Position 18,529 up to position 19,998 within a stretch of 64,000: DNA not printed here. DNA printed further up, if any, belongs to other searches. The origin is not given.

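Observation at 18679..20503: Deaminase-type amidohydrolase translationally coupled to the archaeal pyrimidine reductase and CofGH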

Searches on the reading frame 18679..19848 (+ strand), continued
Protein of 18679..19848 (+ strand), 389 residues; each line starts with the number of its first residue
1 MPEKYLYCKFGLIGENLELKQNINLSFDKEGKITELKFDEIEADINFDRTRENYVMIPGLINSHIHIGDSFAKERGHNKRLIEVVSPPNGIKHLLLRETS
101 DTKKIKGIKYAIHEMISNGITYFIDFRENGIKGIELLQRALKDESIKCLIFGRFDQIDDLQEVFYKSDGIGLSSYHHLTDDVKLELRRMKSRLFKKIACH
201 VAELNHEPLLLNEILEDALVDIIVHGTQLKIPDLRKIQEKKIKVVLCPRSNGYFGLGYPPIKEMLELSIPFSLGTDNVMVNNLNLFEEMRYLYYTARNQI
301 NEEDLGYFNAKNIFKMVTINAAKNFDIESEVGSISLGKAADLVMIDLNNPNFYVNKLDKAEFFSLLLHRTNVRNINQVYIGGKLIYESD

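Call 42: search_protein_families(library=ncbifam, proteins=[L074:2736-3458:+, L074:3490-4071:+, L074:4150-4818:+, L074:4821-5237:+, L074:5234-5980:+, L130:7121-7579:+, L130:7665-8519:+, L036:5072-5863:+, L036:3941-4948:+, L074:5977-7167:+], max_evalue=0.00001)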
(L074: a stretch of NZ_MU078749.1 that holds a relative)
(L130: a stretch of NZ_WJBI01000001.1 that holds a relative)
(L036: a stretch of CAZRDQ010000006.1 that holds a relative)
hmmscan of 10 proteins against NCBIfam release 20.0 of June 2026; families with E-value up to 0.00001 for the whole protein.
L074:2736-3458:+ (240 aa): 8 families
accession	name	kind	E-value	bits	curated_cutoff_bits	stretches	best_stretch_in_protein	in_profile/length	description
NF040959.1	MamA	equivalog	5.4e-18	65.2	200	1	17-170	50-203/204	magnetosome protein MamA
TIGR02917.1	PEP_TPR_lipo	equivalog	4.1e-15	54.7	312.2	1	15-194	272-451/899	XrtA/PEP-CTERM system TPR-repeat protein PrsT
NF008391.2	PRK11189.1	equivalog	9.2e-09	35.2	250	0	97-168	90-161/297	lipoprotein NlpI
NF002725.1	PRK02603.1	equivalog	1.2e-08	35.1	143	0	102-158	67-124/173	photosystem I assembly protein Ycf3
TIGR03939.1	PGA_TPR_OMP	equivalog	2.2e-08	32.8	366.65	0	88-198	69-178/800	poly-beta-1,6 N-acetyl-D-glucosamine export porin PgaA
NF033762.1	social_mot_Tgl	equivalog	2.7e-06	26.9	225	0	88-166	47-126/252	social motility TPR repeat lipoprotein Tgl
NF052415.1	T3SS_chap_SctY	equivalog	4.3e-06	27.2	70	0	65-134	33-105/106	type III secretion apparatus assembly chaperone SctY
NF033758.1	gliding_GltE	equivalog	8.9e-06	24.9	225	0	98-166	282-351/411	adventurous gliding motility TPR repeat lipoprotein GltE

L074:3490-4071:+ (193 aa): 3 families
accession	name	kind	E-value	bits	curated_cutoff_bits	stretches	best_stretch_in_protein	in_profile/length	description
NF006767.1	PRK09289.1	equivalog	1.9e-68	229.5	155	1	1-191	1-188/192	riboflavin synthase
TIGR00187.1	ribE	equivalog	8.9e-65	217.7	156.6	1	1-192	1-192/207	riboflavin synthase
NF009566.0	PRK13020.1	equivalog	5.6e-60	202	180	1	1-191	1-190/206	riboflavin synthase subunit alpha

L074:4150-4818:+ (222 aa): 8 families
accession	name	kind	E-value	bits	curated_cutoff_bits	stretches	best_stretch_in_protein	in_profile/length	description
NF004437.0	PRK05773.1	equivalog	9.4e-66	221.2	262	1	1-218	1-216/219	3,4-dihydroxy-2-butanone 4-phosphate synthase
TIGR00506.1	ribB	equivalog_domain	2.3e-64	216.7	177.45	1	3-218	5-203/204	3,4-dihydroxy-2-butanone-4-phosphate synthase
NF006803.0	PRK09311.1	equivalog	4.7e-36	124.4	569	1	2-220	11-206/417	bifunctional 3,4-dihydroxy-2-butanone-4-phosphate synthase/GTP cyclohydrolase II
NF006804.0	PRK09314.1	equivalog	1.5e-34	119.7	432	1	3-218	6-197/339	bifunctional 3,4-dihydroxy-2-butanone 4-phosphate synthase/GTP cyclohydrolase II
NF010626.1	PRK14019.1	equivalog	2.9e-30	105.4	513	1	4-219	6-198/364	bifunctional 3,4-dihydroxy-2-butanone-4-phosphate synthase/GTP cyclohydrolase II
NF006806.0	PRK09319.1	equivalog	6.9e-28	97.6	764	1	3-218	14-208/561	bifunctional 3,4-dihydroxy-2-butanone-4-phosphate synthase/GTP cyclohydrolase II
NF006805.0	PRK09318.1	equivalog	1.1e-21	77.3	486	1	10-215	8-181/387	bifunctional 3,4-dihydroxy-2-butanone-4-phosphate synthase/GTP cyclohydrolase II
NF009132.0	PRK12485.1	equivalog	6.9e-21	74.7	693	1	4-218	7-198/369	bifunctional 3,4-dihydroxy-2-butanone-4-phosphate synthase/GTP cyclohydrolase II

L074:4821-5237:+ (138 aa): 3 families
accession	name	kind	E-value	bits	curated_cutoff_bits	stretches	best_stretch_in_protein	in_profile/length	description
TIGR00114.1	lumazine-synth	equivalog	4e-39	133.9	84.6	1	2-135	2-137/138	6,7-dimethyl-8-ribityllumazine synthase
NF000814.0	PRK00061.2-2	equivalog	3.2e-18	66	174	1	2-114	19-132/160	6,7-dimethyl-8-ribityllumazine synthase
NF009084.0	PRK12419.1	equivalog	3e-06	26.9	160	1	3-99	16-114/166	6,7-dimethyl-8-ribityllumazine synthase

L074:5234-5980:+ (248 aa): 1 family
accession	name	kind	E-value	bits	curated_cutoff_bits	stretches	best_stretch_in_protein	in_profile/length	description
NF002587.0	PRK02240.1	subfamily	2e-46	158.8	306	1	1-236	3-247/257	GTP cyclohydrolase IIa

L130:7121-7579:+ (152 aa): 3 families
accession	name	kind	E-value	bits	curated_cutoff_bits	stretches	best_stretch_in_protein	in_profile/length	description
NF008380.0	PRK11175.1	equivalog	2.7e-13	49.5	227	1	6-149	4-148/313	universal stress protein UspE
NF011581.0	PRK15005.1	equivalog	3.1e-10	40.4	166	1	7-147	3-144/144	universal stress protein UspF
NF012000.0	PRK15456.1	equivalog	3.1e-08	33.7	189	1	6-147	2-142/142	universal stress protein UspG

L130:7665-8519:+ (284 aa): 22 families
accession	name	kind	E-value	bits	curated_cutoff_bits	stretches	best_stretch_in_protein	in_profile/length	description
NF053603.1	HhpR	exception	2.1e-44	151.8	520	1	7-282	3-280/282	CBS domain-containing high hydrostatic pressure regulator HhpR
TIGR01302.1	IMP_dehydrog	equivalog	1.4e-20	73.6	481.5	1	8-115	83-197/450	IMP dehydrogenase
NF041552.1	TF_PrdR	equivalog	1.2e-19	70.1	795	1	3-117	4-124/577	sigma-54 dependent transcriptional regulator PrdR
NF011447.0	PRK14869.2-3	equivalog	4.6e-16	58.5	522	0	226-278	70-122/540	putative manganese-dependent inorganic diphosphatase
TIGR00400.1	mgtE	equivalog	5.1e-15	55.2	232.75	1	46-121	178-254/450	magnesium transporter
NF038279.1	TF_CBS_SpxR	exception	2.4e-14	52.9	600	2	27-121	212-308/427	CBS-HotDog domain-containing transcription factor SpxR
TIGR01186.1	proV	subfamily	5.1e-13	48.9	326.6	1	56-180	235-356/363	betaine/proline/choline family ABC transporter ATP-binding protein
NF011442.0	PRK14869.1-4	equivalog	7.4e-13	47.8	400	0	125-182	70-127/543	putative manganese-dependent inorganic diphosphatase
NF011443.0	PRK14869.1-5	equivalog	1.2e-12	47.1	335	0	68-120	74-127/546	putative manganese-dependent inorganic diphosphatase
NF011449.0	PRK14869.2-5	equivalog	4.4e-12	45.8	411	0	67-115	72-121/451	putative manganese-dependent inorganic diphosphatase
NF041630.1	CBS_CbpB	equivalog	2.4e-11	43.7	125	0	144-193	30-79/143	cyclic-di-AMP-binding protein CbpB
NF011440.0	PRK14869.1-2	equivalog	9.3e-11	41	746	0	122-193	64-134/541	putative manganese-dependent inorganic diphosphatase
NF053863.1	DS11_antiphage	equivalog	1.5e-10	40.7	260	1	71-177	83-188/305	CBS domain-containing anti-phage protein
NF011448.0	PRK14869.2-4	equivalog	2.8e-10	39.1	562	0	228-281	78-131/563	putative manganese-dependent inorganic diphosphatase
TIGR01137.1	cysta_beta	equivalog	1.7e-09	36.9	510.25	0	26-116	359-454/457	cystathionine beta-synthase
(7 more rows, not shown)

L036:5072-5863:+ (263 aa): 1 family
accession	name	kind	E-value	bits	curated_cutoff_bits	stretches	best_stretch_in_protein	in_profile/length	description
NF002587.0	PRK02240.1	subfamily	1.9e-83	280.1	306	1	5-248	3-249/257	GTP cyclohydrolase IIa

L036:3941-4948:+ (335 aa): 10 families
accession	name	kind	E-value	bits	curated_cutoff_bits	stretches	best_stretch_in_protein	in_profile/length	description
NF033551.1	transpos_IS1182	equivalog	7.1e-39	134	270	3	12-138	29-155/488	IS1182 family transposase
NF033581.1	transpos_IS5_4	equivalog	2e-29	102.8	140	1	18-305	13-282/285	IS5 family transposase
NF033593.1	transpos_ISNCY_1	equivalog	5.4e-22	78.1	325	2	154-305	294-436/444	ISNCY family transposase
NF033580.1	transpos_IS5_3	equivalog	1.3e-17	64.2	110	1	87-305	61-255/258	IS5 family transposase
NF033579.1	transpos_IS5_2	equivalog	6.5e-17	61.9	140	1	83-304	82-283/289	IS5 family transposase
NF033592.1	transpos_IS4_1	equivalog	4.7e-15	55.5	115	1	53-197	42-173/332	IS4 family transposase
NF033578.1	transpos_IS5_1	equivalog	1.7e-14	53.8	275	2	172-306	294-411/419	IS5 family transposase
NF033520.1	transpos_IS982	equivalog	1.6e-09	37.7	130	1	162-306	112-239/243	IS982 family transposase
NF033559.2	transpos_IS1634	equivalog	9e-09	34.9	100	0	85-247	98-250/483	IS1634 family transposase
NF033539.1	transpos_IS1380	equivalog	7.9e-08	31.3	180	0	258-319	321-380/419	IS1380 family transposase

L074:5977-7167:+ (396 aa): 35 families (the best 25 are shown)
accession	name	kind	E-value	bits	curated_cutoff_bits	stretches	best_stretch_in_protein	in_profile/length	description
NF005552.0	PRK07213.1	equivalog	1.9e-99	333.2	294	1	2-387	3-377/382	chlorohydrolase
NF006252.0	PRK08393.1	equivalog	1.1e-36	126.8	617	2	201-392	200-398/424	N-ethylammeline chlorohydrolase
NF004995.0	PRK06380.1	subfamily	3e-33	115.4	567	1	20-391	22-397/418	metal-dependent hydrolase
NF004701.0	PRK06038.1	equivalog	3.8e-32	111.6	609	2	207-392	209-401/432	N-ethylammeline chlorohydrolase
NF005557.0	PRK07228.1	equivalog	1.8e-30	106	522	2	208-393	217-413/445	5'-deoxyadenosine deaminase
NF006549.0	PRK09045.1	equivalog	2.5e-30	105.5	540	1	22-391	32-413/444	TRZ/ATZ family hydrolase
NF006056.0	PRK08204.1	subfamily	2.1e-29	102.6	391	2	224-392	234-415/449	hypothetical protein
NF006055.0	PRK08203.1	equivalog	2.4e-24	85.7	532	1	240-392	271-425/455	8-oxoguanine deaminase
NF005540.0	PRK07203.1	equivalog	7e-22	77.7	444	1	1-392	2-413/444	putative aminohydrolase SsnA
NF009059.0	PRK12393.1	equivalog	4.8e-21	75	543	1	240-392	275-430/460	amidohydrolase family protein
TIGR02967.1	guan_deamin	equivalog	2.7e-19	69.4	375.4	1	238-364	241-368/401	guanine deaminase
NF006269.1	PRK08418.1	equivalog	1.2e-18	67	320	1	216-360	234-378/408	aminofutalosine deaminase family hydrolase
TIGR03314.1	Se_ssnA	subfamily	5.2e-18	65.1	455.5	1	2-392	2-412/441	putative selenium metabolism protein SsnA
TIGR01224.1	hutI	equivalog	2.8e-17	62.6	298.15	2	232-360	229-355/377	imidazolonepropionase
NF006681.0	PRK09229.1-2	equivalog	6.3e-17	61.4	362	1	235-392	263-424/451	formimidoylglutamate deiminase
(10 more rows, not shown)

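Call 52: find_related_loci(query=P0174, collection=genome_contigs, flank=4000)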
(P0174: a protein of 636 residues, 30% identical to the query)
Query P0174 (636 aa) in genome_contigs; peptide patterns used: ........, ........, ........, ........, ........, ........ (x = any residue, [..] = any of these).
49 stretches matched a pattern; 2 encode a relative of the query (tblastn E <= 1e-3); 2 distinct loci.
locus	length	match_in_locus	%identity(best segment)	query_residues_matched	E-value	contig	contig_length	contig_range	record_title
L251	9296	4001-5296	25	13-382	7e-16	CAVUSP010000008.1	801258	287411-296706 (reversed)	MAG: uncultured Acidobacteriaceae bacterium isolate MFD00964.bin.2.194 genome assembly, contig: contig_63807, whole geno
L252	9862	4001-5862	27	174-382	2e-11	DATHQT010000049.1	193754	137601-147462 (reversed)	MAG TPA_asm: Acidobacteriaceae bacterium isolate SMAG_U12746 k141_2446609, whole genome shotgun sequence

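Call 61: search_solved_structures(query=A3, max_evalue=1e-10, show_alignments=2)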
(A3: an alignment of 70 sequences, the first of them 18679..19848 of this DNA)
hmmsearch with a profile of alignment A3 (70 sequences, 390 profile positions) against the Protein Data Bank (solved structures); distinct sequences matched with E-value up to 1e-10: 48.
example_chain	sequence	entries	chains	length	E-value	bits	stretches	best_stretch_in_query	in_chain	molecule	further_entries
3lnp_A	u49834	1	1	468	2.9e-50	174.3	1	23-387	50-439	Amidohydrolase family Protein OLEI01672_1_465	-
4v1x_A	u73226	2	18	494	2.6e-46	161.3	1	182-389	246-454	ATRAZINE CHLOROHYDROLASE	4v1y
4dyk_A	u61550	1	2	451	3.6e-43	151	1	23-386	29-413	AMIDOHYDROLASE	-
4gbd_A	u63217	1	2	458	3.8e-43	150.9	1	23-386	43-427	Putative uncharacterized protein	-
4f0r_A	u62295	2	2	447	2.3e-41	145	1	176-387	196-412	5-methylthioadenosine/S-adenosylhomocysteine deaminase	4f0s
4dzh_A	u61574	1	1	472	4.5e-40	140.8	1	175-385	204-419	AMIDOHYDROLASE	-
1j6p_A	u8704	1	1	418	1.4e-38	135.9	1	20-387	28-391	METAL-DEPENDENT HYDROLASE OF CYTOSINEDEMANIASE/CHLOROHYDROLASE FAMILY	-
1p1m_A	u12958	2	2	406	2.1e-38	135.3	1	24-387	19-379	Hypothetical protein TM0936 | Uncharacterized protein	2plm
7ww2_A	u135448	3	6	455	3e-35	124.9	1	173-387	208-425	8-oxoguanine deaminase | Hydroxydechloroatrazine ethylaminohydrolase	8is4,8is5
3hpa_A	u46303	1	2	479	4.7e-31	111.1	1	173-387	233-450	AMIDOHYDROLASE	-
6ohb_A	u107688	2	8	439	1.8e-30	109.2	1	16-389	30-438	Guanine deaminase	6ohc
2i9u_A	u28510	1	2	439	6.9e-27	97.4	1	177-387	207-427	Cytosine/guanine deaminase related protein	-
3e0l_A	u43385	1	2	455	7.7e-25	90.6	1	44-386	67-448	Guanine deaminase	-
2uz9_A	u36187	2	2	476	1.6e-24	89.6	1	44-386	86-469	GUANINE DEAMINASE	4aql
2paj_A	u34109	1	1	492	9.4e-24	87.1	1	177-386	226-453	putative cytosine/guanine deaminase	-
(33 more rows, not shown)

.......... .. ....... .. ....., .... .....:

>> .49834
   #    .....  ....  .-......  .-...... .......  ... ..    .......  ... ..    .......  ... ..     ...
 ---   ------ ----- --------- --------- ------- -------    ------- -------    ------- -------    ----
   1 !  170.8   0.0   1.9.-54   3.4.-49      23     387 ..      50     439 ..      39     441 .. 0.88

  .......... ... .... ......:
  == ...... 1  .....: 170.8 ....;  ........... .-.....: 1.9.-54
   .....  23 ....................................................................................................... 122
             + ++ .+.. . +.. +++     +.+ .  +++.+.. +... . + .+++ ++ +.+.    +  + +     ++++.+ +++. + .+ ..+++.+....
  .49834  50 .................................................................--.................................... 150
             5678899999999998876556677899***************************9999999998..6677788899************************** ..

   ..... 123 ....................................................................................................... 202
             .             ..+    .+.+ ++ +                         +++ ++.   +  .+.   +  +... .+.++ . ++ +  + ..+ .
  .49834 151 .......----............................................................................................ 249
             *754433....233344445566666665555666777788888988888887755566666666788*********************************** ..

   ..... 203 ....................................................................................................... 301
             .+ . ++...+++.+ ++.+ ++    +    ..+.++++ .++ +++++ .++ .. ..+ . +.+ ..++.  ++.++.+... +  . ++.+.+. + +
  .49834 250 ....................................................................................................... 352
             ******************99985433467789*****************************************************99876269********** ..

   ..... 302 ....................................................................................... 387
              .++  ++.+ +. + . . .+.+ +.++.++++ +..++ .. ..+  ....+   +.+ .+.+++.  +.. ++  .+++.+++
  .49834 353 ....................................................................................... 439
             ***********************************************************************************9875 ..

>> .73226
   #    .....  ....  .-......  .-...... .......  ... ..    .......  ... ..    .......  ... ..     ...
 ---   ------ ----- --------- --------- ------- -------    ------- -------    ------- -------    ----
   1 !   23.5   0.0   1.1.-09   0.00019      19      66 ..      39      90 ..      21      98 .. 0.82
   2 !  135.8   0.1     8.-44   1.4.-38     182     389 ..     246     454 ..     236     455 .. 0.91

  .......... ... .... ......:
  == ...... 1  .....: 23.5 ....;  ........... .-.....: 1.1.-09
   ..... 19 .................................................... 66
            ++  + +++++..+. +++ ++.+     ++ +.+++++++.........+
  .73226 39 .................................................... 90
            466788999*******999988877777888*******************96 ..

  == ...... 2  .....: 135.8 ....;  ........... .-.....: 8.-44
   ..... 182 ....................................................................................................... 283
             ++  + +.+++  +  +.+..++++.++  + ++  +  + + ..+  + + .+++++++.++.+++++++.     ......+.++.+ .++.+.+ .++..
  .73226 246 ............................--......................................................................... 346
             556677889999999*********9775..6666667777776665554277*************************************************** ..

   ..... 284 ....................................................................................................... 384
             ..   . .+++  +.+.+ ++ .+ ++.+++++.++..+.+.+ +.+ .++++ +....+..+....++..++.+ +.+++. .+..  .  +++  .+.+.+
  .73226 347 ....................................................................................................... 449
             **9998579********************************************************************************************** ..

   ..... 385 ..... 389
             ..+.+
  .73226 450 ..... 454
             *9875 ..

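Call 65: predict_structure(alignment_id=A3)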
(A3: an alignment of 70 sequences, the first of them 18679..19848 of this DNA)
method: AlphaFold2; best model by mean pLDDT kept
length: 389 residues; sequences in the alignment: 70
mean_pLDDT: 95.2   pTM: 0.94
mean pLDDT of the five models: 95.2, 95.0, 95.0, 94.6, 94.4
residues with pLDDT >= 90: 339; 70-90: 47; 50-70: 2; < 50: 1
segments of 3 or more residues with pLDDT < 50: none
pLDDT, mean of each block of 10 residues (from residue 1): 82 98 97 98 89 96 97 88 87 91 97 98 97 98 97 95 98 95 97 97 94 97 97 97 97 94 94 96 98 94 84 98 98 98 97 94 97 98 95
secondary structure, 60 per line:
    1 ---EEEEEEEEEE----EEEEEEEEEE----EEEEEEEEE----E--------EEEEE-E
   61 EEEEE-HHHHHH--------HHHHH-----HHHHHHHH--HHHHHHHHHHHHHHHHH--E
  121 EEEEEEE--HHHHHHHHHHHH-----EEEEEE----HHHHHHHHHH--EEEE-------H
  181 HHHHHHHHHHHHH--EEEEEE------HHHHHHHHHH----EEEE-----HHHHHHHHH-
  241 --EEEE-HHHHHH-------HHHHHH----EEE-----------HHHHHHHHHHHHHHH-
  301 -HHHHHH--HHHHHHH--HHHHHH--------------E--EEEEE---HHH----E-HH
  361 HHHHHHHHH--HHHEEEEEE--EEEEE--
elements in order: E4-13 E18-27 E32-40 E54-58 E60-65 H67-72 H81-85 H91-98 H101-117 E120-127 H130-141 E147-152 H157-166 E169-172 H180-193 E196-201 H208-217 E222-225 H231-239 E243-246 H248-253 H261-266 E271-273 H285-299 H302-307 H310-316 H319-324 E342-346 H359-369 E375-380 E383-387
